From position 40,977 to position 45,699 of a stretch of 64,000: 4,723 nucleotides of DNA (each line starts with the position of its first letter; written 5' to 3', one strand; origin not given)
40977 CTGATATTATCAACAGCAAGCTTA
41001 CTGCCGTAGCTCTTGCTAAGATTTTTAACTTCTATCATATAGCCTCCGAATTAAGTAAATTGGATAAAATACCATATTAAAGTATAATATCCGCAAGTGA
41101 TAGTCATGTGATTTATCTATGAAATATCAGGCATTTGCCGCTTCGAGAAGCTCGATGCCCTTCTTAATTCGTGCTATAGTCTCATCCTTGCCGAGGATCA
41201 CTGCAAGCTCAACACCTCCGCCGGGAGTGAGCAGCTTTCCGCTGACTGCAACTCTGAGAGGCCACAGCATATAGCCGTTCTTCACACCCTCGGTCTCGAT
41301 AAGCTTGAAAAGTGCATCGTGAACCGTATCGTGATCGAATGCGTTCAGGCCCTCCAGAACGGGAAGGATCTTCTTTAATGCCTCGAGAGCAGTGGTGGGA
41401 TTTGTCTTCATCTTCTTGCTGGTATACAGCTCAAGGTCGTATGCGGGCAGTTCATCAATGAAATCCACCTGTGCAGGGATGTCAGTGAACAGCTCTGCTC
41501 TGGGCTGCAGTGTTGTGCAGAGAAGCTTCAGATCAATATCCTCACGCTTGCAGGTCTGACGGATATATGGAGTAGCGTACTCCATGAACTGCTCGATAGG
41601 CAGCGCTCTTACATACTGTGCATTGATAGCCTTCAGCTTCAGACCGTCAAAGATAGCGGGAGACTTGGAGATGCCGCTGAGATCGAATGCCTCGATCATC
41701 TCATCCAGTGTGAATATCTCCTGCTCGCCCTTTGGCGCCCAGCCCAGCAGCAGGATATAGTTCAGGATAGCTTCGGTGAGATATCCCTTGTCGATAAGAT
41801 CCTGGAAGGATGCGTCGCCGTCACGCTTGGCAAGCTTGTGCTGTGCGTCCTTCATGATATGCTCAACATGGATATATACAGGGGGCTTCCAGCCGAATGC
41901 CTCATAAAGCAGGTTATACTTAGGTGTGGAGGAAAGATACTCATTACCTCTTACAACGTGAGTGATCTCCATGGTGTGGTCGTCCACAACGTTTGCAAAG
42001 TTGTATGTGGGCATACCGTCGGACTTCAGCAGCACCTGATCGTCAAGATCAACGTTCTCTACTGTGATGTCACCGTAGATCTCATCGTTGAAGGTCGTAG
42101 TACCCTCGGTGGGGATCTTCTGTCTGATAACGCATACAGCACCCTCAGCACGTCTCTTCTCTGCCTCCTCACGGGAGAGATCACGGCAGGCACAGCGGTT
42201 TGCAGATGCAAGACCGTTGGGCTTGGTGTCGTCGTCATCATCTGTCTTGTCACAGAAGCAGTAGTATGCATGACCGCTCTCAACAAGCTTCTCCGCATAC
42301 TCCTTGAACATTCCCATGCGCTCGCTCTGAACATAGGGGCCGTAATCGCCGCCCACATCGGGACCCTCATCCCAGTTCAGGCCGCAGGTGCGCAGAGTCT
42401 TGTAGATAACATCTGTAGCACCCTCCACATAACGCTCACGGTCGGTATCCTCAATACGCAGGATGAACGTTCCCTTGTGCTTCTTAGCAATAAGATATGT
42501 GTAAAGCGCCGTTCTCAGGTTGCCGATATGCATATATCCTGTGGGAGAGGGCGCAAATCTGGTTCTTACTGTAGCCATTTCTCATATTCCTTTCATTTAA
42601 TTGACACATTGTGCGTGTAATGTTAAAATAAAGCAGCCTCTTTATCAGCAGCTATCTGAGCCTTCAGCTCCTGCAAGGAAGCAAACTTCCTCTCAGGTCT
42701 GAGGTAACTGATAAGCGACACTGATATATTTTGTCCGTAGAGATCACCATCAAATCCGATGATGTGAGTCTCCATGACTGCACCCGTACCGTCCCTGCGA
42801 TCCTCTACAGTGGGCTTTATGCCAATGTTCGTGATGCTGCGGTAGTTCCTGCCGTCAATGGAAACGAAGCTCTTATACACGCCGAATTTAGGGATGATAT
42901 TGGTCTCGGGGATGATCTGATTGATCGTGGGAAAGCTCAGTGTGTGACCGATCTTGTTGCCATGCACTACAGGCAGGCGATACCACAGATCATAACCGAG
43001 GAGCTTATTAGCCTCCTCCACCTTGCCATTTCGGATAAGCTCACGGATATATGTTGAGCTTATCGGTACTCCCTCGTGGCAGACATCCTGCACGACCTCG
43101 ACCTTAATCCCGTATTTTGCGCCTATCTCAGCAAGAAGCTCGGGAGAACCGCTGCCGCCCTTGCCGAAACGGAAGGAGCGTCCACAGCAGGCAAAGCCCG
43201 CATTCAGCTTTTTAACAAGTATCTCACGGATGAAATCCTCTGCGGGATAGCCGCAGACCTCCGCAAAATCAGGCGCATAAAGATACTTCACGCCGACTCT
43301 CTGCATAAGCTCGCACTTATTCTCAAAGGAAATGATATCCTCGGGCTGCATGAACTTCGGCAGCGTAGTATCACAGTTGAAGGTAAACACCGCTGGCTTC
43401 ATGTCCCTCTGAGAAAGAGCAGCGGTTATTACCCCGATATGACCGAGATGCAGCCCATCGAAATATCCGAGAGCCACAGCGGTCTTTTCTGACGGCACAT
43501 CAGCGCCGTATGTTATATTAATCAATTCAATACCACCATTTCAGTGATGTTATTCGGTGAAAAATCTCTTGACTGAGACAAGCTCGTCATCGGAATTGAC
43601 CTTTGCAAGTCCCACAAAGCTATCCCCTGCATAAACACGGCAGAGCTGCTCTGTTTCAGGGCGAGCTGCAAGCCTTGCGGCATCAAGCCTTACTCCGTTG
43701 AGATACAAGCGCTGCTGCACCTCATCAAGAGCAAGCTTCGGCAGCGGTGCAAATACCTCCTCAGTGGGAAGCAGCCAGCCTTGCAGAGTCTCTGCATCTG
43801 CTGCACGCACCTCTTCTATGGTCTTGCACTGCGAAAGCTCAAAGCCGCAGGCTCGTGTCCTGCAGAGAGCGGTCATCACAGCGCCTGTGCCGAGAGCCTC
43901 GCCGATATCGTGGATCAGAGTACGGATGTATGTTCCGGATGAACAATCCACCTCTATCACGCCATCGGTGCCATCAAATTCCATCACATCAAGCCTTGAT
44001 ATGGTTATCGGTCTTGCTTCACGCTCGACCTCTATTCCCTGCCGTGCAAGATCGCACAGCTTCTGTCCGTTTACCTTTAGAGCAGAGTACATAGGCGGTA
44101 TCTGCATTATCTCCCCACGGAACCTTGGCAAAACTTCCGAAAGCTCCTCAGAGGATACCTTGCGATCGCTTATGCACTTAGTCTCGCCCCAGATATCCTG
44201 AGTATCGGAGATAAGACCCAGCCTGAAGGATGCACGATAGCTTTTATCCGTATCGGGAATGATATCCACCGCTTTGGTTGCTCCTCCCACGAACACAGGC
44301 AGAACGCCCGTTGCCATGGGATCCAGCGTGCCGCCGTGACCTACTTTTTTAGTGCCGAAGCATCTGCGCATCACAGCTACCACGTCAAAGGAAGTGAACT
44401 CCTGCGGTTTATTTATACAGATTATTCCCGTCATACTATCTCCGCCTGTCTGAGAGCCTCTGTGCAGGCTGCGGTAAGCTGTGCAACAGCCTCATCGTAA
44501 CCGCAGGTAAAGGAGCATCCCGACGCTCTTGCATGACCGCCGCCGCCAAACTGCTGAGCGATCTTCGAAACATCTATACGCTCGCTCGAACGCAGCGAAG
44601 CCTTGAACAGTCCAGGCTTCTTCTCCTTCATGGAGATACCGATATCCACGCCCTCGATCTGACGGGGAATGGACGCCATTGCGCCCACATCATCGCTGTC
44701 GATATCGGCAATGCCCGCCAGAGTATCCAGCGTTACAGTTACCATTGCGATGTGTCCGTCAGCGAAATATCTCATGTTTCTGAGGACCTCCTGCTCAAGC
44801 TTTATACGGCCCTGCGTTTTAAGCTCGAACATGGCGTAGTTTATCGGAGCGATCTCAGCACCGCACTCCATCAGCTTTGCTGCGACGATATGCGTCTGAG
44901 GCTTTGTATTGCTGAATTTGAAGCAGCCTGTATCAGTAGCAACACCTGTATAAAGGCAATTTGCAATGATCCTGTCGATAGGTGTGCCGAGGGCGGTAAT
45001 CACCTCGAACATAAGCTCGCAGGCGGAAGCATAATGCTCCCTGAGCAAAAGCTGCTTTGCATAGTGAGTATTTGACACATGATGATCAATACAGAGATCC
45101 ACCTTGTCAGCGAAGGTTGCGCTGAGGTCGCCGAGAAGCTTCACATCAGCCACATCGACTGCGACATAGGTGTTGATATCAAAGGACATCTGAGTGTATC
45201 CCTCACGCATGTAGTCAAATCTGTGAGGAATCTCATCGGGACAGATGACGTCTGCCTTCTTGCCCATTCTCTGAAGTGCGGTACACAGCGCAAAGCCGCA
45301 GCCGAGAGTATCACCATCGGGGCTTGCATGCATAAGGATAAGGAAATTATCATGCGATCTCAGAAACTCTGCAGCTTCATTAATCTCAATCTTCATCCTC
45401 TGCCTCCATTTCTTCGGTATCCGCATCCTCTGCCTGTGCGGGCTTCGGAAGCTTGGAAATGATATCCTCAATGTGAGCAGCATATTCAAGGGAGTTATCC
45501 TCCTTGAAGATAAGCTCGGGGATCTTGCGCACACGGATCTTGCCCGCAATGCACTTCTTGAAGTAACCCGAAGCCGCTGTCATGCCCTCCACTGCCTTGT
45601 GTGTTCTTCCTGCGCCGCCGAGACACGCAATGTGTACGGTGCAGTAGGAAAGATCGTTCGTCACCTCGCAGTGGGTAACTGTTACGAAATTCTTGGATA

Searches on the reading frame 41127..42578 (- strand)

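Call 9: search_protein_families(library=pfam, proteins=[window:41127-42578:-], max_evalue=0.001)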
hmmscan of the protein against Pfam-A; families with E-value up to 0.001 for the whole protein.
window:41127-42578:- (483 aa): 2 families
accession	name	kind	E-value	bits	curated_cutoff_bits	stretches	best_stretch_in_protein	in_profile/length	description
PF00749.27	tRNA-synt_1c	-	9.7e-98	327.4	23.4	1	4-316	2-313/314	tRNA synthetases class I (E and Q), catalytic domain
PF19269.4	Anticodon_2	-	1.5e-39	136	23.6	1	330-475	1-141/141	Anticodon binding domain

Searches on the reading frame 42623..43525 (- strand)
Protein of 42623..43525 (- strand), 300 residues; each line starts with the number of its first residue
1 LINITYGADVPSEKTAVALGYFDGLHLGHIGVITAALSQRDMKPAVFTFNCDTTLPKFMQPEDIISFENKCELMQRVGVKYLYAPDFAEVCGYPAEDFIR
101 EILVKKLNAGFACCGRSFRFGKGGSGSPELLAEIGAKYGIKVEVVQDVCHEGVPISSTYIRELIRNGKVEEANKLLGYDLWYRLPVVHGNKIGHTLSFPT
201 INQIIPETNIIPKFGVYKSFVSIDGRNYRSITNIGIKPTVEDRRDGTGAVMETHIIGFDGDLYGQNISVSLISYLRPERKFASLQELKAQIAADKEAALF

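Call 9: search_protein_families(library=pfam, proteins=[window:42623-43525:-], max_evalue=0.001)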
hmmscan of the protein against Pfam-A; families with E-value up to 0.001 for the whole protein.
window:42623-43525:- (300 aa): 3 families
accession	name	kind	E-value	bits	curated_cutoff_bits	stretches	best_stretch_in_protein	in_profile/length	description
PF01687.23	Flavokinase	-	8.7e-37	126.5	19.6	1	176-298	1-120/124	Riboflavin kinase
PF06574.18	FAD_syn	-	6.6e-32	110.9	27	1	13-158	6-157/158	FAD synthetase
PF01467.32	CTP_transf_like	-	8.5e-06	26.4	21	1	18-162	2-132/133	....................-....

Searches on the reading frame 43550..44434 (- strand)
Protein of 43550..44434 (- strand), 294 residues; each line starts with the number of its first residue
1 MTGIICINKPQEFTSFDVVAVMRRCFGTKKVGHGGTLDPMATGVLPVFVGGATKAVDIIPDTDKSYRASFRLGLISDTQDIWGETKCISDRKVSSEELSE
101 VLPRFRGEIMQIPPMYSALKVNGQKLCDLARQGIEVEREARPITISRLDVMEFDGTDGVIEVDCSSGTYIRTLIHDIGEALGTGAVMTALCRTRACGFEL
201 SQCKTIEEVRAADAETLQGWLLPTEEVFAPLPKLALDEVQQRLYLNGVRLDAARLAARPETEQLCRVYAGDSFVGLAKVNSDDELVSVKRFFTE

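Call 9: search_protein_families(library=pfam, proteins=[window:43550-44434:-], max_evalue=0.001)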
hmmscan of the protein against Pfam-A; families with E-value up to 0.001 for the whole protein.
window:43550-44434:- (294 aa): 2 families
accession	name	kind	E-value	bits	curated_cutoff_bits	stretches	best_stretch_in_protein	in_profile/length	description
PF01509.24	TruB_N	-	1.9e-53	181.3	27.3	1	23-170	1-149/149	TruB family pseudouridylate synthase (N terminal domain)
PF16198.10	TruB_C_2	-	1.7e-13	51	29.3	1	171-228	1-65/66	tRNA pseudouridylate synthase B C-terminal domain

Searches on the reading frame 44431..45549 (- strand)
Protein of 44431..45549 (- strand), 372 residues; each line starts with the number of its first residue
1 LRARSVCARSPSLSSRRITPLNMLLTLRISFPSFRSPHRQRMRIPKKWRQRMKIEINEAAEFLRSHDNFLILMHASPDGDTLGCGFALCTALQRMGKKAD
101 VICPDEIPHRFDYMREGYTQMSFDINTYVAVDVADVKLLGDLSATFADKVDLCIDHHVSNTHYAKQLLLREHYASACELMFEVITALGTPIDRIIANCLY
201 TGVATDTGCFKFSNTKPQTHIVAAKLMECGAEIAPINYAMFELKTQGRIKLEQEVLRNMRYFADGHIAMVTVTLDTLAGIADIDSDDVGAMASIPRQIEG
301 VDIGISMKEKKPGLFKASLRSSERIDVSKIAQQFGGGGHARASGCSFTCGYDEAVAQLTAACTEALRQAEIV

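Call 9: search_protein_families(library=pfam, proteins=[window:44431-45549:-], max_evalue=0.001)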
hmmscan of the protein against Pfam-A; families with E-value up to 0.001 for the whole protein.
window:44431-45549:- (372 aa): 2 families
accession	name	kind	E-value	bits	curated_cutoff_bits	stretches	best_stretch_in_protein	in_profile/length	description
PF01368.27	DHH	-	1.1e-13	51.9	28.1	1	69-203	2-125/125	DHH family, N-terminal domain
PF02272.25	DHHA1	-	3e-11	44.1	25.9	1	281-364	11-98/102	DHHA1 domain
